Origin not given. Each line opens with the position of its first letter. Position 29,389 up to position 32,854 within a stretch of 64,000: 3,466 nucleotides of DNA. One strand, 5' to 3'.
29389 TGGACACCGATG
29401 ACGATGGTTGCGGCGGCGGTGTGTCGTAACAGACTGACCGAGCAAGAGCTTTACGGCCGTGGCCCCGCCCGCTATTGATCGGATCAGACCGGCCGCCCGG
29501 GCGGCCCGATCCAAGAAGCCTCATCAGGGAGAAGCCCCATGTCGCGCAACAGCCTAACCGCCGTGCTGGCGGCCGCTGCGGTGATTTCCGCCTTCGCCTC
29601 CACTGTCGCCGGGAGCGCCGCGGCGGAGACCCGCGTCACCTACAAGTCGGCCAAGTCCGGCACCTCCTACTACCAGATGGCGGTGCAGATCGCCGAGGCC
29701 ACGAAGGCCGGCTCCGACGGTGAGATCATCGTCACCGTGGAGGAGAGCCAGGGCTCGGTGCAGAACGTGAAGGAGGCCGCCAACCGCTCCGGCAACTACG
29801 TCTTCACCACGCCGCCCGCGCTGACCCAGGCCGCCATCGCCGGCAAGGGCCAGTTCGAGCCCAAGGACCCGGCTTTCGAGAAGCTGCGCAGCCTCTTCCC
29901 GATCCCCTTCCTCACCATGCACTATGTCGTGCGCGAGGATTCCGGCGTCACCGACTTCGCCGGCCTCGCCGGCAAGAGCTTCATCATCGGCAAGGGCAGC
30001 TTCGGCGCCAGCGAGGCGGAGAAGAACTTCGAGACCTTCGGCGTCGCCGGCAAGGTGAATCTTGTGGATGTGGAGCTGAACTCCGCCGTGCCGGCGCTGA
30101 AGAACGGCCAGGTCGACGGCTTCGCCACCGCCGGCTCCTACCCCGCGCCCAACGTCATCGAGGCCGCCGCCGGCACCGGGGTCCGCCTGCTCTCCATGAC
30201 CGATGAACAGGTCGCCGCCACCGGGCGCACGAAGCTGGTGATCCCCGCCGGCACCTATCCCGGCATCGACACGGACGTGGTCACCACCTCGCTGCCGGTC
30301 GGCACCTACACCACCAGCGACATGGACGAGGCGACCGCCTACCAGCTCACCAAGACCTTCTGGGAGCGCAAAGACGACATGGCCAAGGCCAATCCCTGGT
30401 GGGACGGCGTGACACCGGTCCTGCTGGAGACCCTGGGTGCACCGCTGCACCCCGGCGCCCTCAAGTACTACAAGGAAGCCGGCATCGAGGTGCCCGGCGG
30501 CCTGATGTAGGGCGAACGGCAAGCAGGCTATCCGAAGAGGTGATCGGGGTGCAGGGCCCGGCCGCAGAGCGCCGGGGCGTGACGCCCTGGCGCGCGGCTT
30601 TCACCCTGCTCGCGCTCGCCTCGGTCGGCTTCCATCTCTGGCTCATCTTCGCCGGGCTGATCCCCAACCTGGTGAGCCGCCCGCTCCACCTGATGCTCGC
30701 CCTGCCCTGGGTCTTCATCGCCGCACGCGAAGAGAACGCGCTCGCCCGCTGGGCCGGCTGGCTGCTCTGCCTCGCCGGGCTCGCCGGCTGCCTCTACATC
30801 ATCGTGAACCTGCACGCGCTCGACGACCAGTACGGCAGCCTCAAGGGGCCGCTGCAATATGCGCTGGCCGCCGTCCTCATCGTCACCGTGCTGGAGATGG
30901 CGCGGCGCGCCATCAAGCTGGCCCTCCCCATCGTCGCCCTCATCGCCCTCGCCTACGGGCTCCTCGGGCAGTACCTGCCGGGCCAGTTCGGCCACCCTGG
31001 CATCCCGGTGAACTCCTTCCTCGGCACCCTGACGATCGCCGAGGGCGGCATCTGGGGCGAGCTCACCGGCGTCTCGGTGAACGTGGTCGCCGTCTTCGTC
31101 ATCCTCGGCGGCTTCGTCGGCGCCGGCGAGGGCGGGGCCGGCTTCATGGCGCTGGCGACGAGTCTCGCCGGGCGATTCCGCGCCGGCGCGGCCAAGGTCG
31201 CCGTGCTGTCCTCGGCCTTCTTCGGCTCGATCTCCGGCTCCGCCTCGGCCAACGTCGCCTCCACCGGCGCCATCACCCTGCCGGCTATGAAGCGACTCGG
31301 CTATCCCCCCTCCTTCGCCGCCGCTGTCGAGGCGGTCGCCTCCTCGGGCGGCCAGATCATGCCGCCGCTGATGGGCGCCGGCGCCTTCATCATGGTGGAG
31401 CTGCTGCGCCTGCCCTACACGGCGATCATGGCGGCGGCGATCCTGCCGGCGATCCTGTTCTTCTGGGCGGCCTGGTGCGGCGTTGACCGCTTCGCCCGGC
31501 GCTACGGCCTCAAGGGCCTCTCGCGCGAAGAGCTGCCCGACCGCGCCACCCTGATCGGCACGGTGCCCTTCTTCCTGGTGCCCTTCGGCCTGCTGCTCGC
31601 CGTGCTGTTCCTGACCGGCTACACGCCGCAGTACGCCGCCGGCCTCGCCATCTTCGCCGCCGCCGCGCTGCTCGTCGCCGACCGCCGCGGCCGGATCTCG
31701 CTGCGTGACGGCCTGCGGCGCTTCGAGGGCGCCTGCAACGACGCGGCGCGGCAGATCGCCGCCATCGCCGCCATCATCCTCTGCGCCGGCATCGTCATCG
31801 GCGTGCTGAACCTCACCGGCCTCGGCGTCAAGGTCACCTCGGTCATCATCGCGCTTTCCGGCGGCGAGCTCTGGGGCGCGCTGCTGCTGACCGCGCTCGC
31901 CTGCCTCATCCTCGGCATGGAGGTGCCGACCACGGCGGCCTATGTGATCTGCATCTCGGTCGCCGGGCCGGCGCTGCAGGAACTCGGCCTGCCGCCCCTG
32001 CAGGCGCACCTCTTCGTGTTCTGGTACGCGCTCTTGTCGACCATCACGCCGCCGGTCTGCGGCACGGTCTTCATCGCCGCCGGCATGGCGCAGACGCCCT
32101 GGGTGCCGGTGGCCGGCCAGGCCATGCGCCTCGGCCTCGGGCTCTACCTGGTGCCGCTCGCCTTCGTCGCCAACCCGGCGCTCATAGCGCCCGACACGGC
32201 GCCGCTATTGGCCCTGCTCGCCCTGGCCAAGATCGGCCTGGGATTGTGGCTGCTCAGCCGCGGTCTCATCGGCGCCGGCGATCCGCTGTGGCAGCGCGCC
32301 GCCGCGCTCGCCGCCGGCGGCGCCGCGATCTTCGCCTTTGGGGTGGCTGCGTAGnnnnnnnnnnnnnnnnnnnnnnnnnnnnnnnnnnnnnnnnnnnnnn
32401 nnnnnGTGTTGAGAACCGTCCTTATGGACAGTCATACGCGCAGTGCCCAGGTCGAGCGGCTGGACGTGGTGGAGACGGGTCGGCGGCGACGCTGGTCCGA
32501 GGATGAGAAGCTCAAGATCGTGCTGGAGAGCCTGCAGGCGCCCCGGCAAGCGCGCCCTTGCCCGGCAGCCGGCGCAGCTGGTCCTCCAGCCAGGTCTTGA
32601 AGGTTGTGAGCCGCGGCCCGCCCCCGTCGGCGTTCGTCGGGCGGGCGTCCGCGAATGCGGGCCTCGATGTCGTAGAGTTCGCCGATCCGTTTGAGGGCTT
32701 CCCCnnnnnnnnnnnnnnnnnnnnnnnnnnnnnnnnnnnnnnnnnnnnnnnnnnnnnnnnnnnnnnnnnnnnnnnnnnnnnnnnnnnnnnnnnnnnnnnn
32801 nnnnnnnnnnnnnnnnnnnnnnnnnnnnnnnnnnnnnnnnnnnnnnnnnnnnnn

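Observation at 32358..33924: IS66-family derivative with intact ends and 8-bp target duplication, but a gutted, rearranged interior carrying a passenger ORF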

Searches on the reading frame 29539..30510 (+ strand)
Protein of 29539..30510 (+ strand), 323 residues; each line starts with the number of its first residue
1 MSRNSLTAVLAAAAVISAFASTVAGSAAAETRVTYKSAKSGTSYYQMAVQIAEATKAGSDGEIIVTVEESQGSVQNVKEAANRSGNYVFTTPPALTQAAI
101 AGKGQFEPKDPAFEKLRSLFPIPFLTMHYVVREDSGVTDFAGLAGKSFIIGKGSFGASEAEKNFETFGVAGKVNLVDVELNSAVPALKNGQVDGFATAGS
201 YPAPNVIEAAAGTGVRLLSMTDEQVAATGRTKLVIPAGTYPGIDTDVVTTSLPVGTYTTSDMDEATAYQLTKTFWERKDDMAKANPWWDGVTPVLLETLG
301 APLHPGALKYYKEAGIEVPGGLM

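Call 7: search_protein_families(library=pfam, proteins=[window:29539-30510:+], max_evalue=1)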
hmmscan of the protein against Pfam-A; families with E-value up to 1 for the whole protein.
window:29539-30510:+ (323 aa): 4 families
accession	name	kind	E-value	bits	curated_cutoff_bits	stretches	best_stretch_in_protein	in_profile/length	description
PF16868.10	NMT1_3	-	9.7e-54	183.4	27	1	38-315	4-289/289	NMT1-like family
PF09084.16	NMT1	-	1.9e-05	25.1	20.5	1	126-225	74-173/216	NMT1/THI5 like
PF00923.25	TAL_FSA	-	0.056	13.2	27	1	7-105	147-238/285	Transaldolase/Fructose-6-phosphate aldolase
PF01206.22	TusA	-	0.13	12.6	28.6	0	49-89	15-55/70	Sulfurtransferase TusA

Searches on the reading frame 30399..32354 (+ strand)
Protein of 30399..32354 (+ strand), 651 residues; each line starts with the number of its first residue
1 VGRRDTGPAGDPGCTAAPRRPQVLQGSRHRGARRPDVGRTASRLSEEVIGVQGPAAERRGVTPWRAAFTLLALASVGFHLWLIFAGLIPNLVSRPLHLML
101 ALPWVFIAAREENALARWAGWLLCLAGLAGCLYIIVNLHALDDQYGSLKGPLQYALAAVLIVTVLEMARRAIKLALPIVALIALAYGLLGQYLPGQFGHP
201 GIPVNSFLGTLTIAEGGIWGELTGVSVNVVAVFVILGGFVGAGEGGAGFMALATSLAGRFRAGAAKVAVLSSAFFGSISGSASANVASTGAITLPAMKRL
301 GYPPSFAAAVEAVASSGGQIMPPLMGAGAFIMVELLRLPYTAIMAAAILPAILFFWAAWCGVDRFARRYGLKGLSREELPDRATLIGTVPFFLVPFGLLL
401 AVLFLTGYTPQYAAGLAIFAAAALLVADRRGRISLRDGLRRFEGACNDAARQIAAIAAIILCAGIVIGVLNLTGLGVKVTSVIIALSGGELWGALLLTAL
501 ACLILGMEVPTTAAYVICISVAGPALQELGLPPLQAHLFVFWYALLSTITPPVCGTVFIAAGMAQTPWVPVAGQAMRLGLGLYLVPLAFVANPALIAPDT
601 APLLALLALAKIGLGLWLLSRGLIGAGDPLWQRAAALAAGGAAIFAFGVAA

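Call 7: search_protein_families(library=pfam, proteins=[window:30399-32354:+], max_evalue=1)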
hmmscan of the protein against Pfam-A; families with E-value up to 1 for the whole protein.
window:30399-32354:+ (651 aa): 1 family
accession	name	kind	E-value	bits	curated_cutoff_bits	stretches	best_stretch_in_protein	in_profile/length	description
PF06808.19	DctM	-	1e-77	262.2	23.8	1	160-598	2-407/413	Tripartite ATP-independent periplasmic transporter, DctM component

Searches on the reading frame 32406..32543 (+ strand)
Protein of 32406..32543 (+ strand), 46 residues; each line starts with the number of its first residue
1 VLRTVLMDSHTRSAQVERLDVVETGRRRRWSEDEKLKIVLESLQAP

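Call 44: find_homologous_proteins(query=window:32406-32543:+, max_evalue=0.001)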
Query seq(46 aa) (46 aa): 117 proteins with E <= 0.001 among 120 candidates.
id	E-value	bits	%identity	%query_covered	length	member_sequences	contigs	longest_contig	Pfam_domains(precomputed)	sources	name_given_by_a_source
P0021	3.4e-17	77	89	98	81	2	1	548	PF01527.27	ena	-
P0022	5.5e-17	77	87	100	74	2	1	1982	PF01527.27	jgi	jgi:transposase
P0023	1.5e-16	75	89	100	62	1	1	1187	-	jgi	jgi:transposase-like protein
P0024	2.5e-16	75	87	98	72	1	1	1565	-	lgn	-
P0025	2.6e-16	75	91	96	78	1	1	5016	PF01527.27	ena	-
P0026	5.5e-16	74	89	96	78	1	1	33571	PF01527.27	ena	-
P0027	5.6e-16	73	91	93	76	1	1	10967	-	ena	-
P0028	5.9e-16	73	89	98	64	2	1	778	PF01527.27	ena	-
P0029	7.3e-16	73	88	93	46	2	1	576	-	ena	-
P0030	2.1e-15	72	88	93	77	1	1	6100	PF01527.27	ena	-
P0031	3.0e-15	71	82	98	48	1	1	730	-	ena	-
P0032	4.4e-15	71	86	96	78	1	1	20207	PF01527.27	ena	-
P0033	6.9e-15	70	85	100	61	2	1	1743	PF01527.27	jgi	jgi:transposase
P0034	1.5e-14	69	93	87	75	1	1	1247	PF01527.27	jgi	jgi:transposase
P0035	5.0e-14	68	80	98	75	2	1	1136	PF01527.27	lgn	-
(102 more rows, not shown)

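Call 59: find_encoding_contigs(protein=P0026, flank=4500, max_places=4)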
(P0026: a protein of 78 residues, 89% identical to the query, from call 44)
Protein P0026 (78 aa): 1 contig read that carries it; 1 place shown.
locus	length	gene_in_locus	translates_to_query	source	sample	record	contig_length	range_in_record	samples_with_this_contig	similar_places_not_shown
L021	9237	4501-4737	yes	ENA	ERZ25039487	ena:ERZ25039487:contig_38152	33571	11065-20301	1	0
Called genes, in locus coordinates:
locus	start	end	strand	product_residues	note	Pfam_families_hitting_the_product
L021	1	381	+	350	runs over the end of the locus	PF00561:Abhydrolase_1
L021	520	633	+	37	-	-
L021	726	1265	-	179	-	-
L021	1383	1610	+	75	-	-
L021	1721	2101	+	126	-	-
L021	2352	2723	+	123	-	-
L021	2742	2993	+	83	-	-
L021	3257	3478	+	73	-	-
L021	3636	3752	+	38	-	-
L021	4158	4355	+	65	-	PF11953:DUF3470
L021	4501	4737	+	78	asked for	PF01527:HTH_Tnp_1 (weak)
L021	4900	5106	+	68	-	-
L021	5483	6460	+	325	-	PF13356:Arm-DNA-bind_3, PF22022:Phage_int_M (faint), PF00589:Phage_integrase (weak)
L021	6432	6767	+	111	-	PF00589:Phage_integrase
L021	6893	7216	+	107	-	-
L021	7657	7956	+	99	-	-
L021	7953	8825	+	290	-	PF23639:DUF7146, PF13362:Toprim_3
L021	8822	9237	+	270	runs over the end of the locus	-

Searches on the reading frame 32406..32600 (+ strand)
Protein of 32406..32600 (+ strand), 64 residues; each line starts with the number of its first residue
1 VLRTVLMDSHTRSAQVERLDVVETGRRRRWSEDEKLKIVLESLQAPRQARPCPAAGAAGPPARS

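Call 7: search_protein_families(library=pfam, proteins=[window:32406-32600:+], max_evalue=1)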
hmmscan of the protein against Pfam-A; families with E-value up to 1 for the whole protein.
window:32406-32600:+ (64 aa): 1 family
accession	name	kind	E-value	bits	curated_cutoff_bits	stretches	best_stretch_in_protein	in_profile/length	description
PF01527.26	HTH_Tnp_1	-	0.041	14.6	24.1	1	25-45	2-22/75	Transposase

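Call 8: search_protein_families(library=ncbifam, proteins=[window:32406-32600:+], max_evalue=1)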
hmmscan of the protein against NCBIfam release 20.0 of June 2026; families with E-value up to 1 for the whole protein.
window:32406-32600:+ (64 aa): 1 family
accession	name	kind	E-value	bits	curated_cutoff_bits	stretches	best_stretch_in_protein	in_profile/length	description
NF047595.1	IS66_ISRel24_TnpA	equivalog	0.00044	20.8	74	1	26-48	1-23/113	IS66-like element accessory protein TnpA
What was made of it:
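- Checked: tnpA piece: 32406-32549 matches NCBIfam IS66_ISRel24_TnpA positions 1-23 (E 4e-4, call 8).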

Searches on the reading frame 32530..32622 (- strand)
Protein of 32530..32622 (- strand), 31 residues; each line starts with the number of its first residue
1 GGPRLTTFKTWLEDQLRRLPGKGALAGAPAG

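Call 11: search_protein_families(library=ncbifam, proteins=[window:32530-32622:-], max_evalue=10)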
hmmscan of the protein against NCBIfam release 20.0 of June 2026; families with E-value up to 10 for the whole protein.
seq(31 aa): 0 families

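Call 12: search_protein_families(library=pfam, proteins=[window:32530-32622:-], max_evalue=10)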
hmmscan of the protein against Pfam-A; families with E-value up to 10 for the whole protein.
seq(31 aa): 0 families

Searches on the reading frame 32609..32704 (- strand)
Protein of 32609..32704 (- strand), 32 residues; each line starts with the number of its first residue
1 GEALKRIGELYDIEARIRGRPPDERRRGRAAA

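Call 11: search_protein_families(library=ncbifam, proteins=[window:32609-32704:-], max_evalue=10)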
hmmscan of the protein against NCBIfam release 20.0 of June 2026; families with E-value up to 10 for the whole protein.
seq(32 aa): 1 family
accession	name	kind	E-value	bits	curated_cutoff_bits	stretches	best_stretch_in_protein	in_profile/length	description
NF033517.1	transpos_IS66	equivalog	0.00021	20.5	180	1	2-31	248-277/387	IS66 family transposase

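Call 12: search_protein_families(library=pfam, proteins=[window:32609-32704:-], max_evalue=10)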
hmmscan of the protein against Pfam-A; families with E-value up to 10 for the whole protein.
seq(32 aa): 1 family
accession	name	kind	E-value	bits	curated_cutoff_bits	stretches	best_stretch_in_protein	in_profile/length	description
PF03050.20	DDE_Tnp_IS66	-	0.01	15.7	23.1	1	2-30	174-202/284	Transposase IS66 family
